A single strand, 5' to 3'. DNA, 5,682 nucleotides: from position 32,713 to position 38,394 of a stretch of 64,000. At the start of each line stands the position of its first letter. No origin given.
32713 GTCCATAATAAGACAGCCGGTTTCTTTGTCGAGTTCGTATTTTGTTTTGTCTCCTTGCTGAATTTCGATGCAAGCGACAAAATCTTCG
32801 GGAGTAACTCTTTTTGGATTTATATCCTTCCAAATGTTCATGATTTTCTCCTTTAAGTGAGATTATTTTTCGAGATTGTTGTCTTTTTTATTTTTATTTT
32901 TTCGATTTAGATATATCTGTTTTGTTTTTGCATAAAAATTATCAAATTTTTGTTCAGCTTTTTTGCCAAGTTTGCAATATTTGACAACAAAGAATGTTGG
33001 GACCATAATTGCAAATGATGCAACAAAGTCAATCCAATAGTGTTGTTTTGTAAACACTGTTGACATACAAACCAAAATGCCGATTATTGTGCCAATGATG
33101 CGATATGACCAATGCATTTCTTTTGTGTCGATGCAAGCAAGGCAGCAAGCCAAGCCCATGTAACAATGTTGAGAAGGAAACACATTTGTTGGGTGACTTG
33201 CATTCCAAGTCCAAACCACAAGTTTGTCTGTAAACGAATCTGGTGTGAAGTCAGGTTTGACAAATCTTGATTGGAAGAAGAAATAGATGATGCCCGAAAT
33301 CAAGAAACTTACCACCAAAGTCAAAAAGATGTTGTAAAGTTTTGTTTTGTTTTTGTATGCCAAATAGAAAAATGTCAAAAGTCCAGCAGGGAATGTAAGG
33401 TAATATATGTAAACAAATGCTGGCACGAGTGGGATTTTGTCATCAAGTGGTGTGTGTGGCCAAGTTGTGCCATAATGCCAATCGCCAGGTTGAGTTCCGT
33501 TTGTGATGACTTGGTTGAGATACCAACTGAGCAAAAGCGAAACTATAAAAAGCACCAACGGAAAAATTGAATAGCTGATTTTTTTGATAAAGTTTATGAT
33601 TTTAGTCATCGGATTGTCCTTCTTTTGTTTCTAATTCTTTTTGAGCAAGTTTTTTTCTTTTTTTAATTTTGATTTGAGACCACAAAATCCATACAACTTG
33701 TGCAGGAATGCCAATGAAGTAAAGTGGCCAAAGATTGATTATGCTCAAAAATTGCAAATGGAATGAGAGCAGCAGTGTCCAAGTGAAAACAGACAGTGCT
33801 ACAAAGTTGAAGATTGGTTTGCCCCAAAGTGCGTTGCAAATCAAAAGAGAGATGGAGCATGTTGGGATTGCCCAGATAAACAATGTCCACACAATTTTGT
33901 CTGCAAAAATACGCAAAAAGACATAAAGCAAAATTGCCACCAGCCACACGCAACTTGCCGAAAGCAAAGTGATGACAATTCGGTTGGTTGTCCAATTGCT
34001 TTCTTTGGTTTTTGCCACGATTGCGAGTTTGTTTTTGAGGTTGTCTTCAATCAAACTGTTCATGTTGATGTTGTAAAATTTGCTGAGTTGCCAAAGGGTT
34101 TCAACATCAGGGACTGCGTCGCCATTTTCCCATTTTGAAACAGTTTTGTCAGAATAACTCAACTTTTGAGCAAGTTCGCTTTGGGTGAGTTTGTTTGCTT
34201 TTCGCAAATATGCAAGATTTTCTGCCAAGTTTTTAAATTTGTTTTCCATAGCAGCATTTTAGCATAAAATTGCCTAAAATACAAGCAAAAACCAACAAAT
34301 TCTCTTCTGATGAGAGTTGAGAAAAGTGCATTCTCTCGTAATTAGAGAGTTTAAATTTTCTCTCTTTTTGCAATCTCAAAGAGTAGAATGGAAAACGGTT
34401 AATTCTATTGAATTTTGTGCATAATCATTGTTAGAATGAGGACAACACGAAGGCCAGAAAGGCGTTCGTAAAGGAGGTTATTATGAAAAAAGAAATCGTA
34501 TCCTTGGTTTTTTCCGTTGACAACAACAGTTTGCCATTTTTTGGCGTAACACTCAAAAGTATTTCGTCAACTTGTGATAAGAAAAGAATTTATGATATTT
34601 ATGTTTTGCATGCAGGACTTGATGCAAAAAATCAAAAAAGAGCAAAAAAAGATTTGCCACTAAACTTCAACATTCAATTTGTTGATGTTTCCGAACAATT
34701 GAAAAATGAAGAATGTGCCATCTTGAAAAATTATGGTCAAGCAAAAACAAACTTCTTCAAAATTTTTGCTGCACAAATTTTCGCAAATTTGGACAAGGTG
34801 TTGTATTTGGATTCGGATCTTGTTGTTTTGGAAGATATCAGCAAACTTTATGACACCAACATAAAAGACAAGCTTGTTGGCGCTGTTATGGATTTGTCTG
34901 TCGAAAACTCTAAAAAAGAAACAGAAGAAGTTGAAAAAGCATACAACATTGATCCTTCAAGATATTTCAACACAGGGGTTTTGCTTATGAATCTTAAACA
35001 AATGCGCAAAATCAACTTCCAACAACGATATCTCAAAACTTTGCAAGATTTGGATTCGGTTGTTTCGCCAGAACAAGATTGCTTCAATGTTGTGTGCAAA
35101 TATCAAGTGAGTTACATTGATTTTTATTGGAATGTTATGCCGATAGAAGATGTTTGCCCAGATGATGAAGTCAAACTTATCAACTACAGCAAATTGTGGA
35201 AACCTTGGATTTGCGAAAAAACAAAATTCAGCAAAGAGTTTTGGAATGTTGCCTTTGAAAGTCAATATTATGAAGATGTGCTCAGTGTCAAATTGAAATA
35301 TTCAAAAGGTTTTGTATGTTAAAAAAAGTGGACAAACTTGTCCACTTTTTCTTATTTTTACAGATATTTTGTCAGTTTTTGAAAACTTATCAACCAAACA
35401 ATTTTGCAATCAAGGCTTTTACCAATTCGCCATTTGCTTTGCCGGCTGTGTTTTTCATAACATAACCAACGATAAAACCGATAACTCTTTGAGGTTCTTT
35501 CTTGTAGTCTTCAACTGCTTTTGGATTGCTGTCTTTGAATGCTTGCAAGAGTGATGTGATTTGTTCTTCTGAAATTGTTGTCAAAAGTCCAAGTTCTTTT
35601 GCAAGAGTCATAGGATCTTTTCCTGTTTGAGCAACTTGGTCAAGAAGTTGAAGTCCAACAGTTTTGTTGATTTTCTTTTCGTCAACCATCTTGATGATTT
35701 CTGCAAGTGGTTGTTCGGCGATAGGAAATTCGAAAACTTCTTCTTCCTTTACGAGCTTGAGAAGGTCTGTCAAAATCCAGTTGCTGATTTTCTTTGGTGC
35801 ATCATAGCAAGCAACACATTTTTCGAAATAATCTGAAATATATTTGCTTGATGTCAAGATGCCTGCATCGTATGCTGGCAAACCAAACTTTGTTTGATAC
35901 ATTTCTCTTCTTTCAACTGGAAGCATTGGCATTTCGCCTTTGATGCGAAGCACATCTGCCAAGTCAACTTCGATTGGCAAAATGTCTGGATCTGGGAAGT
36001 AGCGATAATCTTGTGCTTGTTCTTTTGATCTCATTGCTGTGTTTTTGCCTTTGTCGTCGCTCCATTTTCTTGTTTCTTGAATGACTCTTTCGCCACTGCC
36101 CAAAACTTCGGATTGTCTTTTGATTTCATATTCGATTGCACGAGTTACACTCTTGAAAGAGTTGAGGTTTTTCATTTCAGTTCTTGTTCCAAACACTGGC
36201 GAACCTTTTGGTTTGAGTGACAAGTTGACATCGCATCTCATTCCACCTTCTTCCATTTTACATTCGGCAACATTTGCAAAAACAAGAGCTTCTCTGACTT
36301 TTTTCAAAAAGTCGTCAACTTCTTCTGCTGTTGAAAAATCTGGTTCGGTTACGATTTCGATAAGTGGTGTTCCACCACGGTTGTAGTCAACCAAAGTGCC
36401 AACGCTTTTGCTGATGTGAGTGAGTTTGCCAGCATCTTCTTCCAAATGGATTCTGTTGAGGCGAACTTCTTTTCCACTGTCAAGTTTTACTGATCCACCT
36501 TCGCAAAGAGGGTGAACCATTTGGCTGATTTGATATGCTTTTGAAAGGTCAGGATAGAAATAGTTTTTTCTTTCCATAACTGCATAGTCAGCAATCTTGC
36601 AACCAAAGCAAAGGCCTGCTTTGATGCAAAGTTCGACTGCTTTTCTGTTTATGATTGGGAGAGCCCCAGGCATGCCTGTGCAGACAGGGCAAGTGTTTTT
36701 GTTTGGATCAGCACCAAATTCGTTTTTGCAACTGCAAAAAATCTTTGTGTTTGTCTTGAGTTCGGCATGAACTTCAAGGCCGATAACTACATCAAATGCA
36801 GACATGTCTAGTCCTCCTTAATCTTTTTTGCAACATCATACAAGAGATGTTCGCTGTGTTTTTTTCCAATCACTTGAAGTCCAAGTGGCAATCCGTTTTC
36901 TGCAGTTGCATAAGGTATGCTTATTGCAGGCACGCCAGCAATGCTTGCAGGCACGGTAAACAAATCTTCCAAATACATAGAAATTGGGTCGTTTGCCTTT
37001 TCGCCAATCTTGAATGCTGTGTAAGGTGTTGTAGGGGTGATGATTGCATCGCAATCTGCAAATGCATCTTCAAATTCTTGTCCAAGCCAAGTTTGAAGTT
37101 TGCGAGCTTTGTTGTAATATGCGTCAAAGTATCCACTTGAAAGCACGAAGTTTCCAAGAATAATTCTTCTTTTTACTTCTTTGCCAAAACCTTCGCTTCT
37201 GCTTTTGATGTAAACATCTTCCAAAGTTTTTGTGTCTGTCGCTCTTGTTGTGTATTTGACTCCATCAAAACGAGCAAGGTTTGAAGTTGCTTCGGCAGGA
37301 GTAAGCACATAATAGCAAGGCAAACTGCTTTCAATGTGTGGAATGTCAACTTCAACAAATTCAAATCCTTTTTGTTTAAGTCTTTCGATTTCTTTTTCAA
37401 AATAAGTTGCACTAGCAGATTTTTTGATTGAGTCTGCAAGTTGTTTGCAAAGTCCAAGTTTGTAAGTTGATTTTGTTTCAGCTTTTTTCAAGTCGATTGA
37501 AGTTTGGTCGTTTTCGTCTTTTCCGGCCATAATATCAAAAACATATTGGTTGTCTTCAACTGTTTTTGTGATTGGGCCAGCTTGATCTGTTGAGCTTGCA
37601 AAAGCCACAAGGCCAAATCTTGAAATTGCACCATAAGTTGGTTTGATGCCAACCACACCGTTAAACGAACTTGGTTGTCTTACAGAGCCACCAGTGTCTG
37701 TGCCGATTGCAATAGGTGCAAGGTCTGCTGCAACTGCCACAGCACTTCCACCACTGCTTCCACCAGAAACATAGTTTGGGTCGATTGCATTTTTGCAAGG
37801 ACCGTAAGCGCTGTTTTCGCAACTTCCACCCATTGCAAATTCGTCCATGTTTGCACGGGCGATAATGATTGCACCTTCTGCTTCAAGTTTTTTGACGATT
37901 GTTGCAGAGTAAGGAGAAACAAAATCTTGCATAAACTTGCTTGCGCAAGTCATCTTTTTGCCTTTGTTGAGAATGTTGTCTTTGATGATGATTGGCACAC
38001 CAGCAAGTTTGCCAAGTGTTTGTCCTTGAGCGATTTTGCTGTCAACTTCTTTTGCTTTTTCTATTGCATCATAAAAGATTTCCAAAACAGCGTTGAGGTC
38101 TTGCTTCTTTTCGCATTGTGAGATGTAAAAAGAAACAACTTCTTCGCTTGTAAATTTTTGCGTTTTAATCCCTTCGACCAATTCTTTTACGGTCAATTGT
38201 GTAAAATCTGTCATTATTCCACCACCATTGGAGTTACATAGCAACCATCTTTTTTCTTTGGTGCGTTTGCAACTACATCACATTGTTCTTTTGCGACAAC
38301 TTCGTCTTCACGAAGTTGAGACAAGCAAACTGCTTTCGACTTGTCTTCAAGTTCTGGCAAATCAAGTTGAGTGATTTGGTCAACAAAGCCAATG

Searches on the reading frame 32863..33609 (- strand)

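Call 7: search_protein_families(library=pfam, proteins=[window:32863-33609:-])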
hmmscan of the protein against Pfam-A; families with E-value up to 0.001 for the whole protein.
window:32863-33609:- (248 aa): 2 families
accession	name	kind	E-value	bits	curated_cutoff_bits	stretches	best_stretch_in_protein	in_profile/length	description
PF14378.12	PAP2_3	-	8.3e-09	35.9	27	1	57-203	24-185/190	PAP2 superfamily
PF01569.27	PAP2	-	2.2e-06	27.9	27.2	1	95-212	6-124/130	PAP2 superfamily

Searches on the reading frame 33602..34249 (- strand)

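Call 7: search_protein_families(library=pfam, proteins=[window:33602-34249:-])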
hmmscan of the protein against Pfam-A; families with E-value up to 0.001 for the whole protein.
window:33602-34249:- (215 aa): 5 families
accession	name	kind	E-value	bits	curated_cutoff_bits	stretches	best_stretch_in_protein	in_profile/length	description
PF01381.28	HTH_3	-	7.5e-15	55.1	23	1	12-63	1-52/55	Helix-turn-helix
PF12844.13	HTH_19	-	3.8e-08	33.6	30.2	1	10-67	2-59/64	Helix-turn-helix domain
PF13560.12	HTH_31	-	8.1e-08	32.9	27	1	8-59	2-54/64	Helix-turn-helix domain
PF07022.19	Phage_CI_repr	-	0.00011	23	22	0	22-66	14-57/65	Bacteriophage CI repressor helix-turn-helix domain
PF13443.12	HTH_26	-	0.00019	22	22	1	11-69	1-60/63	Cro/C1-type HTH DNA-binding domain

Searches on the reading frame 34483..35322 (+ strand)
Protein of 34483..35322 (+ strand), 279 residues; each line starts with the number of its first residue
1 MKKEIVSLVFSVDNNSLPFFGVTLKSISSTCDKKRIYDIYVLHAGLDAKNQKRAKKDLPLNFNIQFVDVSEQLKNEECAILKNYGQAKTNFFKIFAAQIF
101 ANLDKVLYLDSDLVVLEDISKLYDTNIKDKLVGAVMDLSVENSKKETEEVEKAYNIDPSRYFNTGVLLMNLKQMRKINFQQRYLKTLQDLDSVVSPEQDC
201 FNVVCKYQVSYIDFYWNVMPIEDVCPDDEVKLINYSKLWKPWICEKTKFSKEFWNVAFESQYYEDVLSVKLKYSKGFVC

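Call 7: search_protein_families(library=pfam, proteins=[window:34483-35322:+])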
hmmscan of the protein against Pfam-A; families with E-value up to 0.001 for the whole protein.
window:34483-35322:+ (279 aa): 1 family
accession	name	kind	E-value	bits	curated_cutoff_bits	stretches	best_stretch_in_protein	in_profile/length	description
PF01501.26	Glyco_transf_8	-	1.9e-38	132.9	24.3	1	8-242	2-249/253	Glycosyl transferase family 8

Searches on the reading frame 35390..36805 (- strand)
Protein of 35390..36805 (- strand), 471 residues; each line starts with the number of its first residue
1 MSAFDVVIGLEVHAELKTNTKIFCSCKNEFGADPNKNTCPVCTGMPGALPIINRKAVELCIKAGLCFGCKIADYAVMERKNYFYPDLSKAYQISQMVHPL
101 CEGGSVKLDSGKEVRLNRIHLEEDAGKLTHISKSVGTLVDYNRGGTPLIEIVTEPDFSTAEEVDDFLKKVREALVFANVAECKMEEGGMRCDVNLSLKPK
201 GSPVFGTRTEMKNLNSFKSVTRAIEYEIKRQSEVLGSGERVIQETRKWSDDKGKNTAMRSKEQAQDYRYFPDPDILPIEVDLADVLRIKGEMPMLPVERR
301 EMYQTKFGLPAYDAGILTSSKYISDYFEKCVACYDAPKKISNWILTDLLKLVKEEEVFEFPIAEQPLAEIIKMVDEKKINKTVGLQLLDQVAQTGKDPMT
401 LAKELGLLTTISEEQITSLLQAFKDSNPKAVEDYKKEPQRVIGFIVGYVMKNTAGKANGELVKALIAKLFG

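Call 7: search_protein_families(library=pfam, proteins=[window:35390-36805:-])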
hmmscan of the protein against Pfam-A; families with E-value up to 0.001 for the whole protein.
window:35390-36805:- (471 aa): 2 families
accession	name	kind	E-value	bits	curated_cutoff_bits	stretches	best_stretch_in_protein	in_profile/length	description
PF02934.20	GatB_N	-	1e-113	379.6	23.4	1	6-281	1-272/277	GatB/GatE catalytic domain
PF02637.23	GatB_Yqey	-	1.3e-35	122.9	27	1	325-468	1-146/148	GatB domain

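Call 9: find_encoding_contigs(protein=window:35390-36805:-, flank=10000, max_places=6)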
Protein window:35390-36805:- (471 aa): no gene with exactly this product is on record in the collection.

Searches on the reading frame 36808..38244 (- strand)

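Call 7: search_protein_families(library=pfam, proteins=[window:36808-38244:-])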
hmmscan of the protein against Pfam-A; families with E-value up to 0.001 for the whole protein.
window:36808-38244:- (478 aa): 1 family
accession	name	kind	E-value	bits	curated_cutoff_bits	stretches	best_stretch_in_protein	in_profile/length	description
PF01425.27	Amidase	-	4.1e-139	464.9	27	1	35-468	1-444/445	Amidase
